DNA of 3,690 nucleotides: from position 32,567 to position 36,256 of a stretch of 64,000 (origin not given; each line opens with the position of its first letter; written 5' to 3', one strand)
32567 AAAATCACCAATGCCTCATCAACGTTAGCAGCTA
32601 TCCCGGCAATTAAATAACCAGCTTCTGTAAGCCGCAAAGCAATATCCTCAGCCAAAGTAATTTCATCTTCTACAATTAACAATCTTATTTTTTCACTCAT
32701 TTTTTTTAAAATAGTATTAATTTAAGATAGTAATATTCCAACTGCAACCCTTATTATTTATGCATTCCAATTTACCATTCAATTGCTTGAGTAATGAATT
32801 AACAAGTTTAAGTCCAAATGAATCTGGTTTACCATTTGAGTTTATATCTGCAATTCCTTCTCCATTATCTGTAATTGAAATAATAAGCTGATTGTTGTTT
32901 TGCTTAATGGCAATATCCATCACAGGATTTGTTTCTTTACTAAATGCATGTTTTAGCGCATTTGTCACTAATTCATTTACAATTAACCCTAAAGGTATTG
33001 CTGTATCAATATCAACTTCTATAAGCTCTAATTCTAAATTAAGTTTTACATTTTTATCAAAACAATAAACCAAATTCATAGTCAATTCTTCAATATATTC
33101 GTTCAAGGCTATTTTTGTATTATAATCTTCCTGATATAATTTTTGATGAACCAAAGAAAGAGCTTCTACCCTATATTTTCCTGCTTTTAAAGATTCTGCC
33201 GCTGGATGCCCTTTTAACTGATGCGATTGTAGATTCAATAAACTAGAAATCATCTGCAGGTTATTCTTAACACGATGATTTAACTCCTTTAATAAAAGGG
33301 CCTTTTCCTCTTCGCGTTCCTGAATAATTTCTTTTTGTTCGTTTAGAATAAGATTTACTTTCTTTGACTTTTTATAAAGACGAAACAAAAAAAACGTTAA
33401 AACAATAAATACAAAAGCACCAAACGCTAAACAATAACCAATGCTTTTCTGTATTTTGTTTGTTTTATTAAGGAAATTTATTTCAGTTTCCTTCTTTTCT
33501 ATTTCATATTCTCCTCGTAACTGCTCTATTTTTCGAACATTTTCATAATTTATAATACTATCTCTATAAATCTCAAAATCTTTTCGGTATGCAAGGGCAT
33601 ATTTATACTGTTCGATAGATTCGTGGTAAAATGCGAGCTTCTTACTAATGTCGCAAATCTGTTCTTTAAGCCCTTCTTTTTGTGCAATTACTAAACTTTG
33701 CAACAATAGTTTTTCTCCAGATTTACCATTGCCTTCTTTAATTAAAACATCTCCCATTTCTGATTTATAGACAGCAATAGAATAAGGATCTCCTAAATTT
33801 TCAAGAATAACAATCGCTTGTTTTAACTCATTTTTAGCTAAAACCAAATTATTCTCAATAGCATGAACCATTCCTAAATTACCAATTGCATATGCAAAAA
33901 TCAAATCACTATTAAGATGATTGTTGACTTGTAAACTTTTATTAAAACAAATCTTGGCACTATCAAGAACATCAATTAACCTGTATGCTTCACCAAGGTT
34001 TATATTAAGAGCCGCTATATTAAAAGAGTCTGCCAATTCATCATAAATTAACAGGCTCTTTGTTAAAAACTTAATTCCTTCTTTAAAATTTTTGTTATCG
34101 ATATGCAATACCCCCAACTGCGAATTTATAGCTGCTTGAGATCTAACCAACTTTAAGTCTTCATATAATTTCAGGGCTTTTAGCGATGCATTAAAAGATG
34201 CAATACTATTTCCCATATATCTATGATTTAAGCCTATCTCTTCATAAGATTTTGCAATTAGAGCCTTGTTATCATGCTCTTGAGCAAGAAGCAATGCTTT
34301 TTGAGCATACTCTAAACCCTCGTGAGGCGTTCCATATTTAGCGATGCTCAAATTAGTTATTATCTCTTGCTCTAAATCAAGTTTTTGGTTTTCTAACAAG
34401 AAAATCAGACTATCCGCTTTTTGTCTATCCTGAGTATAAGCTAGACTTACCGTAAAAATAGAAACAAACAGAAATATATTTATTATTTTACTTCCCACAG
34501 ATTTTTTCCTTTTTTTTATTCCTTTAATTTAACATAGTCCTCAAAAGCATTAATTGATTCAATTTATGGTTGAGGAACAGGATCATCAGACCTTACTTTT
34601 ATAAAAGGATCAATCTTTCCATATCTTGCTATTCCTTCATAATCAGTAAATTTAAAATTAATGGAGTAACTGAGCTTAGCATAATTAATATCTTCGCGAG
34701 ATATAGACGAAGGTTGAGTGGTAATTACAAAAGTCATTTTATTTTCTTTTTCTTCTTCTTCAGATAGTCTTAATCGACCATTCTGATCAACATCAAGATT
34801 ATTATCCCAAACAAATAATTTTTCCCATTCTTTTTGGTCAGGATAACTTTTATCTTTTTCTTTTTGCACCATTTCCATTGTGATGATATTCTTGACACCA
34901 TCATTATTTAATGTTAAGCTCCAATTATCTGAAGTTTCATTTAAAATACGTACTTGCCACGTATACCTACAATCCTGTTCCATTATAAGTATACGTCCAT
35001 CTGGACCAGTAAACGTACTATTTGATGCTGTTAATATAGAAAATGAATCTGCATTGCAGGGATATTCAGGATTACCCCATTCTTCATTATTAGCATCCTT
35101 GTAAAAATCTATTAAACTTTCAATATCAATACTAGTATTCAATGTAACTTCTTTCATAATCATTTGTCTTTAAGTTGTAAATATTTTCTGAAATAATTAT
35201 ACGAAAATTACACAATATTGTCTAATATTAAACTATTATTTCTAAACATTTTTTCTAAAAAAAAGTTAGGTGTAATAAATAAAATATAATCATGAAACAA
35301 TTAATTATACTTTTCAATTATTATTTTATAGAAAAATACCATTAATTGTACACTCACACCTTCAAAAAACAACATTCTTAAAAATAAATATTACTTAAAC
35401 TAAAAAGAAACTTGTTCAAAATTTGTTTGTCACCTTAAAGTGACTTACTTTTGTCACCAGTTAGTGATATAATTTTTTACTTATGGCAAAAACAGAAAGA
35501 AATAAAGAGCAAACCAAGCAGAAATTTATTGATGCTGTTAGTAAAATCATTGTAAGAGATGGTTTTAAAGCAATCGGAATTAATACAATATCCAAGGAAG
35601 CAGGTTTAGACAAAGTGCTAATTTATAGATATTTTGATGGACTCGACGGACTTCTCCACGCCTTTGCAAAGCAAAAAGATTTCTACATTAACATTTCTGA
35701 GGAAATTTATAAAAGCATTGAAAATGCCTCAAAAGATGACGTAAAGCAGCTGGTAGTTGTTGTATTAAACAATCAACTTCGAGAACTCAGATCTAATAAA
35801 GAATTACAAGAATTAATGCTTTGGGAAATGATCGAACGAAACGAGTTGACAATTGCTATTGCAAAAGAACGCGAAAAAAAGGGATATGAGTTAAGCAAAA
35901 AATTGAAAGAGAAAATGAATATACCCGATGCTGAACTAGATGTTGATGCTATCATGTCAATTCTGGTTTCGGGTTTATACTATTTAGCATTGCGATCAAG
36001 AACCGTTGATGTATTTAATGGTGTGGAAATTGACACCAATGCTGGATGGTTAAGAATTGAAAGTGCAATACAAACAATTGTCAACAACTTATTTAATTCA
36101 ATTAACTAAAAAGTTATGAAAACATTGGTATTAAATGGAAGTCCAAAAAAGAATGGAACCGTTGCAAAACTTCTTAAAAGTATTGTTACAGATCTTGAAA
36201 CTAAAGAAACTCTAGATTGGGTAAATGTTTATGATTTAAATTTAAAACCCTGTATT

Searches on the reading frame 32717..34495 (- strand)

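Call 23: search_protein_families(library=pfam, proteins=[window:32717-34495:-], max_evalue=0.001)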
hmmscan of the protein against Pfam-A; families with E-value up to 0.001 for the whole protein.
window:32717-34495:- (592 aa): 6 families
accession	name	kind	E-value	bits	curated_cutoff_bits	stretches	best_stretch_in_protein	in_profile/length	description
PF07568.18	HisKA_2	-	1.2e-22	80.2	22.3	1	404-476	1-73/76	Histidine kinase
PF13424.12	TPR_12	-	4.5e-15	56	30.1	1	120-190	2-74/77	Tetratricopeptide repeat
PF02518.31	HATPase_c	-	1.6e-09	38.7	26.4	1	500-584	4-101/111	Histidine kinase-, DNA gyrase B-, and HSP90-like ATPase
PF07536.20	HWE_HK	-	5.8e-07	30.6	22.8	1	404-459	1-54/83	HWE histidine kinase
PF13581.12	HATPase_c_2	-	5.7e-06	26.8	27.4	1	492-569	22-109/127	Histidine kinase-like ATPase domain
PF13181.12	TPR_8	-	0.00045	20.6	25.7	0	163-191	3-31/34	Tetratricopeptide repeat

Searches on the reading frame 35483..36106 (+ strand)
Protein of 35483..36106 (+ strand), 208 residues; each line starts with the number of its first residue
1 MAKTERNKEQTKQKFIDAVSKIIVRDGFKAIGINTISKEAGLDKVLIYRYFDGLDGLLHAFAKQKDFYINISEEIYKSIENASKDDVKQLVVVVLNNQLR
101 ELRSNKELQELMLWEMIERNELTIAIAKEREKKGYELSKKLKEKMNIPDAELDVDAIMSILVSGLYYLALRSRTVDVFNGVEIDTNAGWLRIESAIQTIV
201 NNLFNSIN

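Call 23: search_protein_families(library=pfam, proteins=[window:35483-36106:+], max_evalue=0.001)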
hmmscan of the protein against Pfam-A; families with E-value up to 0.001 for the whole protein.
window:35483-36106:+ (208 aa): 1 family
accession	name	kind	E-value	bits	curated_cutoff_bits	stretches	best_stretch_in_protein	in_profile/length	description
PF00440.29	TetR_N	-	1.8e-06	28.1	24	1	16-60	2-46/47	Bacterial regulatory proteins, tetR family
